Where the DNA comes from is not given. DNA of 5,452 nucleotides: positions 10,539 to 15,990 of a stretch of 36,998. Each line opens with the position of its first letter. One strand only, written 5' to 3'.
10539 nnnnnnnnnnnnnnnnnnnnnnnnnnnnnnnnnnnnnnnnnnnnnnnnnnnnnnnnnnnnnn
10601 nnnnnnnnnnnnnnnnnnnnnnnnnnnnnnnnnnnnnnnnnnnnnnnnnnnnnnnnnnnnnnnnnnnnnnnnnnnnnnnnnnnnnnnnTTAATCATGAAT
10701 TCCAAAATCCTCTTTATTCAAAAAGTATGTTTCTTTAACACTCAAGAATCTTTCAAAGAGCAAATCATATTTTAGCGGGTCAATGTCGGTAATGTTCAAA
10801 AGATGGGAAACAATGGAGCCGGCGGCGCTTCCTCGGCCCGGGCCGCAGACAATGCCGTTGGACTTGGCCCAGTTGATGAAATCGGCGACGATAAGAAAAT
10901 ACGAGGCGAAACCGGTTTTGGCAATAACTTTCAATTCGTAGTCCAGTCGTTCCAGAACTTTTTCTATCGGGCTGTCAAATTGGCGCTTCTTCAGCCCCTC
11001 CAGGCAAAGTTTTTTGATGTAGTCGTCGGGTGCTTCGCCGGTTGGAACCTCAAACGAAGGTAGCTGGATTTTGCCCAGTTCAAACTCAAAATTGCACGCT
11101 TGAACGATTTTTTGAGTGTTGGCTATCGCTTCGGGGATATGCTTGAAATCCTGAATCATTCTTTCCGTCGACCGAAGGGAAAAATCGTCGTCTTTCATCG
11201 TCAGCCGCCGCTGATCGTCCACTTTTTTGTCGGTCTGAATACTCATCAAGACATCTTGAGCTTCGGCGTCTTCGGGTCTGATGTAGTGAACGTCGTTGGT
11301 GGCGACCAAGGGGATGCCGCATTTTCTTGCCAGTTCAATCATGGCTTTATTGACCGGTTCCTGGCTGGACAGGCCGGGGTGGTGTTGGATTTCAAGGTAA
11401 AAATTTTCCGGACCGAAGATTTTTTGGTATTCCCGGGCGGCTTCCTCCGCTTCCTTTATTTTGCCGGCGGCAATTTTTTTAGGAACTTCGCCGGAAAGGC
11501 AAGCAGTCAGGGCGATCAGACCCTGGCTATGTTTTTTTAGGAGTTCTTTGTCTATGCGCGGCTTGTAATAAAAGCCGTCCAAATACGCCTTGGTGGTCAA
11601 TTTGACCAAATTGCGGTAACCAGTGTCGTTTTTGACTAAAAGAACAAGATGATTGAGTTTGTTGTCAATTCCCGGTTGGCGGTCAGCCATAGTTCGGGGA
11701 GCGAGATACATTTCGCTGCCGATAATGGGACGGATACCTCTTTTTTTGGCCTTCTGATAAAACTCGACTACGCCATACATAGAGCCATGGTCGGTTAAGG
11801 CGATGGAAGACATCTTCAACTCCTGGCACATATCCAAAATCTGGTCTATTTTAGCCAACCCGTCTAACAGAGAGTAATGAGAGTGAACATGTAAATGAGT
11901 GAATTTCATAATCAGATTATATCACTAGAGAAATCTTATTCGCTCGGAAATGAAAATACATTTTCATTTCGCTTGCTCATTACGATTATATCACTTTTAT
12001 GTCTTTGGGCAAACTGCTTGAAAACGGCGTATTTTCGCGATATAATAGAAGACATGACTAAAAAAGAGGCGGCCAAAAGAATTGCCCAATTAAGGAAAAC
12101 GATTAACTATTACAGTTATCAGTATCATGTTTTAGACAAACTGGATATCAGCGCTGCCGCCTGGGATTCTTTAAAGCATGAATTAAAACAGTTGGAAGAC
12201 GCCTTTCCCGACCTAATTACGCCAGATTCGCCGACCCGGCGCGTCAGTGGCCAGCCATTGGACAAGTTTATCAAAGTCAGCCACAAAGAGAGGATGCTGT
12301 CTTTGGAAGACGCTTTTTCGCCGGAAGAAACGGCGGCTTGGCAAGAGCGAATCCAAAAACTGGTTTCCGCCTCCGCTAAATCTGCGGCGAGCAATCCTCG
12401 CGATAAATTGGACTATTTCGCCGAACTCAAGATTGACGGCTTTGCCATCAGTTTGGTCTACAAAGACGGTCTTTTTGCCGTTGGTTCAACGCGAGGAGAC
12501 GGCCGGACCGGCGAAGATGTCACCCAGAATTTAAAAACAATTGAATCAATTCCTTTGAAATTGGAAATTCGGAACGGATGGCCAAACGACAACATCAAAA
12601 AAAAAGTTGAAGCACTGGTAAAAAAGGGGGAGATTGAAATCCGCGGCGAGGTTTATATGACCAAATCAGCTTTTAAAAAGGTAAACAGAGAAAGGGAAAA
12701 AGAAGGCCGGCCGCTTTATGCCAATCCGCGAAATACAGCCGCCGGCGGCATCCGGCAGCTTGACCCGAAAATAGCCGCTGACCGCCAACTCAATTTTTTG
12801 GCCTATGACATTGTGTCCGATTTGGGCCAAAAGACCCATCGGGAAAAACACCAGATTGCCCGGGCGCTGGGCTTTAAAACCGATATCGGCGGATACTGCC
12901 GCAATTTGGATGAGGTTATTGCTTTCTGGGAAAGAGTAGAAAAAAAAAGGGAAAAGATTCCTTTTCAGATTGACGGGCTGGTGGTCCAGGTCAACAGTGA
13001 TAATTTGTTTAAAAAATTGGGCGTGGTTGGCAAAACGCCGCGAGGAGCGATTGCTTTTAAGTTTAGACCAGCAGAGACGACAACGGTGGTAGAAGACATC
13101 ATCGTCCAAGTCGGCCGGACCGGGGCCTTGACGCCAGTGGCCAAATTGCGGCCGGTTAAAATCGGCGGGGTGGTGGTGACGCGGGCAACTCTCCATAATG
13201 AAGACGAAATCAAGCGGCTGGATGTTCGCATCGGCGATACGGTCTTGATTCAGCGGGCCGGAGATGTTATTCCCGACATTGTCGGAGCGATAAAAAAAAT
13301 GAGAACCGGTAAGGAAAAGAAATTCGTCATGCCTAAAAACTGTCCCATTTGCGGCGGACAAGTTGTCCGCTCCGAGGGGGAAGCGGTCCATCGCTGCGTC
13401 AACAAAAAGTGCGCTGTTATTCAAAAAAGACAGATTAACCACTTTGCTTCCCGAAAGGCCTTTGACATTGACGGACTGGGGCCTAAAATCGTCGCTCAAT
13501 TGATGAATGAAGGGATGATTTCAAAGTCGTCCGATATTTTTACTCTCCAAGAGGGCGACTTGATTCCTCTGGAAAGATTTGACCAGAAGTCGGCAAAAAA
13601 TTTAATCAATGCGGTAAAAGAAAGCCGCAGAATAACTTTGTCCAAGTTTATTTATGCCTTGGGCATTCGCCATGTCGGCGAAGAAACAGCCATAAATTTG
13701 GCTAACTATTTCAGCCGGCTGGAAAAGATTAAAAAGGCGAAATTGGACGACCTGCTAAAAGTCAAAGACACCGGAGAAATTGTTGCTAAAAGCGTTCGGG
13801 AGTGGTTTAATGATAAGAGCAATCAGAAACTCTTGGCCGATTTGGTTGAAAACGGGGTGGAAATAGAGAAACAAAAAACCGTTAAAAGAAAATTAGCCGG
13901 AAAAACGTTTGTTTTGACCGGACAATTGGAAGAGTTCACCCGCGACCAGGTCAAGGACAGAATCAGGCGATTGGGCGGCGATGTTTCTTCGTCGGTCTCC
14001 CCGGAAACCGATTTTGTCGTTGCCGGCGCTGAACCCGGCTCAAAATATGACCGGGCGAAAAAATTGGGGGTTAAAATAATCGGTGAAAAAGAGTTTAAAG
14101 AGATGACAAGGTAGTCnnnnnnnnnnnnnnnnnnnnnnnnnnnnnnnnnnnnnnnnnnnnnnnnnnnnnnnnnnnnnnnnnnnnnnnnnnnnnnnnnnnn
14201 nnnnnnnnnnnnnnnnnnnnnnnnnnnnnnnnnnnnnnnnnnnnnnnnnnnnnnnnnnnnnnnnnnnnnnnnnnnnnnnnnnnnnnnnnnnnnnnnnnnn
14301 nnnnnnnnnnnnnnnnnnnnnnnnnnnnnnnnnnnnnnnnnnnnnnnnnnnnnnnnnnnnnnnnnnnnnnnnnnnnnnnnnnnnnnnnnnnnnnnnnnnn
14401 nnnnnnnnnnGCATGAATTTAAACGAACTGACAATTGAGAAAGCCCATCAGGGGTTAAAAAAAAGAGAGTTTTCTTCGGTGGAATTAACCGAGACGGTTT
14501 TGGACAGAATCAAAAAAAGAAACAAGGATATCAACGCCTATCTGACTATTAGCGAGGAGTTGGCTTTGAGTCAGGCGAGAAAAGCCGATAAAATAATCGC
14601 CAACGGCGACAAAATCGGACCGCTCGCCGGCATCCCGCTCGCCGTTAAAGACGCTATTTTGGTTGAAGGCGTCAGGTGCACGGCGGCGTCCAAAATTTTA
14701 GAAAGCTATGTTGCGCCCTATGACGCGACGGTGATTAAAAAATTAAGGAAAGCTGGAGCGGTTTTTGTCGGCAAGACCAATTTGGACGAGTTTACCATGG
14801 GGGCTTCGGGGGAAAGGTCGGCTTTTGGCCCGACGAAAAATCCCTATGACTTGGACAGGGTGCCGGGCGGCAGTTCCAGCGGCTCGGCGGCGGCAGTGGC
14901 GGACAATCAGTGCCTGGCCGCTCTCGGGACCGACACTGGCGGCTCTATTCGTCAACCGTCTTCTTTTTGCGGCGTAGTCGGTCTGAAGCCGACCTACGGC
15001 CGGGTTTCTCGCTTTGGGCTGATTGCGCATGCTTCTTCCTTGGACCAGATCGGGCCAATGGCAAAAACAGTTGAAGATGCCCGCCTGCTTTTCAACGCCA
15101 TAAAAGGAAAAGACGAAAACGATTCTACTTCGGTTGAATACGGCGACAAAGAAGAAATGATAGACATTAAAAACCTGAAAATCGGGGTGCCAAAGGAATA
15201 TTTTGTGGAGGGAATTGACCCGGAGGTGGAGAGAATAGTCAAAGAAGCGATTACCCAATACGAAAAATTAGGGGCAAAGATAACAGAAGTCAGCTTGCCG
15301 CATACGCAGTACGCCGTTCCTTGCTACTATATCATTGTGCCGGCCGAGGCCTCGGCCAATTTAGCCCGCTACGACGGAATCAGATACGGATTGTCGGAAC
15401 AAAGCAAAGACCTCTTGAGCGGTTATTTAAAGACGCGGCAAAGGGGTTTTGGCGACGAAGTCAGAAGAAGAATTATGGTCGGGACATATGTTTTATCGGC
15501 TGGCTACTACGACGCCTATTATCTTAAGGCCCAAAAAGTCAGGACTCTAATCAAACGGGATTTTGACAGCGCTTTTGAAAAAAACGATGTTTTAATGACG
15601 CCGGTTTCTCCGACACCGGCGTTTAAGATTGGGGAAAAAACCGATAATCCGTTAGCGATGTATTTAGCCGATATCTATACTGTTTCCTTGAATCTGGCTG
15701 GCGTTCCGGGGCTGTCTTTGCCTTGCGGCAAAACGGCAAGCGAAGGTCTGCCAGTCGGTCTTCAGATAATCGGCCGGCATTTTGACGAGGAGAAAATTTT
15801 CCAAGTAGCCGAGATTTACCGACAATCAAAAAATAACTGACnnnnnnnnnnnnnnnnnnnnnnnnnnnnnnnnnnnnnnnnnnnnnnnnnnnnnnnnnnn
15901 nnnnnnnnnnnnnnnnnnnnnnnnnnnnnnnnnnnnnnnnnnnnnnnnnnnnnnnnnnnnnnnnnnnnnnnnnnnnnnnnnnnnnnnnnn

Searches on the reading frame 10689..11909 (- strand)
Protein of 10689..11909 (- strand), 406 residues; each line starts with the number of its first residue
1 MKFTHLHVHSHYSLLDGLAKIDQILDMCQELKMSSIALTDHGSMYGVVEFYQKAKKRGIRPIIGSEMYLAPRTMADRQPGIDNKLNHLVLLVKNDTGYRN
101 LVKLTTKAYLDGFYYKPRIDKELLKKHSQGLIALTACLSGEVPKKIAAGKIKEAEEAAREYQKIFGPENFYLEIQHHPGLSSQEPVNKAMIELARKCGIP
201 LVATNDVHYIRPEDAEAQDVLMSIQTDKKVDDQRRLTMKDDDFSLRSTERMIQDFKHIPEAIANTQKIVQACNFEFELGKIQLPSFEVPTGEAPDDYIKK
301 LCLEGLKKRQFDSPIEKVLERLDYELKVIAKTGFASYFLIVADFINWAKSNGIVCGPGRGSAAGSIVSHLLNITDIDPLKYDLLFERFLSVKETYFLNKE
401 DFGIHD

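Call 75: search_protein_families(library=pfam, proteins=[window:10689-11909:-], max_evalue=0.001)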
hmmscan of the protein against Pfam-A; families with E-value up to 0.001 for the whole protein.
window:10689-11909:- (406 aa): 2 families
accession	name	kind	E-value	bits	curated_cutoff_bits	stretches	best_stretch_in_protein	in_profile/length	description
PF02811.25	PHP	-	1.1e-59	201.9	26.4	1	5-177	1-164/164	PHP domain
PF07733.18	DNA_pol3_alpha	-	1.2e-38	133.7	23.9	1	297-392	2-97/260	Bacterial DNA polymerase III alpha NTPase domain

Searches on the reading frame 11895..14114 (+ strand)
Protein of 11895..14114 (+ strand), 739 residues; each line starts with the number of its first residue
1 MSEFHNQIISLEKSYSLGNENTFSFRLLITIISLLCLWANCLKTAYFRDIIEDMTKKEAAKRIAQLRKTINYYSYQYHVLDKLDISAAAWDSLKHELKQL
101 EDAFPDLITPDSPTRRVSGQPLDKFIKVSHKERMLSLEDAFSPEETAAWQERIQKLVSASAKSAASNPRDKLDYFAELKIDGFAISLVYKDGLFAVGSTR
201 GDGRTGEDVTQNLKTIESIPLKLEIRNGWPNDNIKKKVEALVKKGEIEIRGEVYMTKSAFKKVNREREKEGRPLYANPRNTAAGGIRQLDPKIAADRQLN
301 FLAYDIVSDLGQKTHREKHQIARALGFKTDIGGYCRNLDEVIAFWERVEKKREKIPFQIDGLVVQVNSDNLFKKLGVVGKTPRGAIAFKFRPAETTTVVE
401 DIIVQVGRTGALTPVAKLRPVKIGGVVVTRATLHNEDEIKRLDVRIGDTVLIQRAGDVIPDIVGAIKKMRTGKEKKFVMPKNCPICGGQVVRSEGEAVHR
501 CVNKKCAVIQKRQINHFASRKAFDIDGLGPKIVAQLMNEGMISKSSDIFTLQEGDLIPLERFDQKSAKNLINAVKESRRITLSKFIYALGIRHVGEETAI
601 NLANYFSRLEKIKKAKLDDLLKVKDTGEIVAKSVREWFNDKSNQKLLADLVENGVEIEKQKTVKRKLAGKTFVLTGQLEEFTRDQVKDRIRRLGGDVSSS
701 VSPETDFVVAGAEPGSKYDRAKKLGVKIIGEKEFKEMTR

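Call 74: search_protein_families(library=pfam, proteins=[window:11895-14114:+], max_evalue=0.001)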
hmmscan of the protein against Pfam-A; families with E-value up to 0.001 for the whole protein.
window:11895-14114:+ (739 aa): 8 families
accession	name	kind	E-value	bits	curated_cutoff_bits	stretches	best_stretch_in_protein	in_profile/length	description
PF01653.23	DNA_ligase_aden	-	8.6e-77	258.5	27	1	124-392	3-252/253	NAD-dependent DNA ligase adenylation domain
PF03120.22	DNA_ligase_OB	-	7.3e-34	115.9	32.9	1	396-473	1-78/79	NAD-dependent DNA ligase OB-fold domain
PF12826.13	HHH_2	-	4.8e-22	78.3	27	1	584-646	1-63/64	Helix-hairpin-helix motif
PF00533.33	BRCT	-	1.6e-15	57.5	21.3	1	665-736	4-76/78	BRCA1 C Terminus (BRCT) domain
PF03119.21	DNA_ligase_ZBD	-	3e-09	37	25.8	1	482-506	1-25/27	NAD-dependent DNA ligase C4 zinc finger domain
PF14520.12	HHH_5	-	4.2e-09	37.2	27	0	587-634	3-51/57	Helix-hairpin-helix domain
PF12738.14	PTCB-BRCT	-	7.4e-06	26.3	22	1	679-729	9-59/63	twin BRCT domain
PF22745.1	Nlig-Ia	-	0.00019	22.4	27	1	60-109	3-52/92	DNA ligase-like, N-terminal NAD+-binding domain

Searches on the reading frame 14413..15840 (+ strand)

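Call 74: search_protein_families(library=pfam, proteins=[window:14413-15840:+], max_evalue=0.001)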
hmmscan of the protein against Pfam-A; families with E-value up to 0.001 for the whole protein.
window:14413-15840:+ (475 aa): 1 family
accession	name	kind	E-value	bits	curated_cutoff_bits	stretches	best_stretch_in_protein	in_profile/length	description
PF01425.27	Amidase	-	2.8e-162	541.3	27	1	24-462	1-444/445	Amidase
